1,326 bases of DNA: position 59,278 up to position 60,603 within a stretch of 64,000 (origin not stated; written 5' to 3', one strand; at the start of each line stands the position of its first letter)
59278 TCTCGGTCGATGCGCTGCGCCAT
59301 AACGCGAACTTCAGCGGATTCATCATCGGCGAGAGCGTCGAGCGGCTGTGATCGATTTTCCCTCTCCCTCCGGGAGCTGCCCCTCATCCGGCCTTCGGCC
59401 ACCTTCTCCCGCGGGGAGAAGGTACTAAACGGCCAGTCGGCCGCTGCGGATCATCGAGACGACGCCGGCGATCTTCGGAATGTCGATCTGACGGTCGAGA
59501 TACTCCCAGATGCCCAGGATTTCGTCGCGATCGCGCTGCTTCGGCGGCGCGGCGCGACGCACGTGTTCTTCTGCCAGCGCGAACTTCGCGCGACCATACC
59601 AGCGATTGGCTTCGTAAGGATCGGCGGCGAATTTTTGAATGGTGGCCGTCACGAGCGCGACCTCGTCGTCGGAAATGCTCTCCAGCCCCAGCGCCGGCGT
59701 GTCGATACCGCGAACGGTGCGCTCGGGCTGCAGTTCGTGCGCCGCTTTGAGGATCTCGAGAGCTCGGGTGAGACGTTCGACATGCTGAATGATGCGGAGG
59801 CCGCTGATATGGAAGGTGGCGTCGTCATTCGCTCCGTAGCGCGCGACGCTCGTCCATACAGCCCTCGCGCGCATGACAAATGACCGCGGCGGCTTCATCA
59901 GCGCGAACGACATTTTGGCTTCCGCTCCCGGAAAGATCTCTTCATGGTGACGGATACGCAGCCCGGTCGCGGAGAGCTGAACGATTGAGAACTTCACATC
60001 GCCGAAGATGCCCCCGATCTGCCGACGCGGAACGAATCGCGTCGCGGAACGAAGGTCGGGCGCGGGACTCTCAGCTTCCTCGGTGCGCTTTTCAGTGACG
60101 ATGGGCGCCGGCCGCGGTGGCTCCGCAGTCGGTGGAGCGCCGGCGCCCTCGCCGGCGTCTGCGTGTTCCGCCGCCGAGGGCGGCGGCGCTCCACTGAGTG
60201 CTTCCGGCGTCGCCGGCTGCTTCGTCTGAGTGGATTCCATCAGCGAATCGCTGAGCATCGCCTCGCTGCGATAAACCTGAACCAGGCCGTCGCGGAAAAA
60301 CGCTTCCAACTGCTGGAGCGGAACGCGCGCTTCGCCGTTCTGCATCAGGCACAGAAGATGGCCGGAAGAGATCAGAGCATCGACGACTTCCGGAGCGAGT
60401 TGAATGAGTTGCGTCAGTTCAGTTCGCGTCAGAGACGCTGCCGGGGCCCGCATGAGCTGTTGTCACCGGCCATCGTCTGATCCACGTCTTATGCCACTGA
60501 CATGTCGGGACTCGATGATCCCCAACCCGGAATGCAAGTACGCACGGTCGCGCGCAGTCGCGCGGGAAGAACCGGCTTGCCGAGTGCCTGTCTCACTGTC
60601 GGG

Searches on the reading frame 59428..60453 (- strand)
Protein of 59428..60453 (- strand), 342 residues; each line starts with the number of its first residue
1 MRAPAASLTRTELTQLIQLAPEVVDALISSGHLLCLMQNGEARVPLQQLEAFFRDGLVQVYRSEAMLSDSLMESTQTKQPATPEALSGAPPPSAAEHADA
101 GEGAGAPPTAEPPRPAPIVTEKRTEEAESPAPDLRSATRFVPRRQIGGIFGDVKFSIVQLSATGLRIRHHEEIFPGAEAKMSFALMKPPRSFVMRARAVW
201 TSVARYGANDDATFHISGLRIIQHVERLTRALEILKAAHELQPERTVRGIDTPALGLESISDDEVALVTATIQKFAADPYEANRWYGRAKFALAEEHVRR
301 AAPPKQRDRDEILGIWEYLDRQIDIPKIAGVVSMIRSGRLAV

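Call 75: search_protein_families(library=pfam, proteins=[window:59428-60453:-], max_evalue=0.001)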
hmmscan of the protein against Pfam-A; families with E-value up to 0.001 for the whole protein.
window:59428-60453:- (342 aa): 1 family
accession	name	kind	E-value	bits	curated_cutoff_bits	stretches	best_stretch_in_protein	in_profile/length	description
PF07238.19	PilZ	-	0.00062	20.5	22.5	1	153-207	23-82/102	PilZ domain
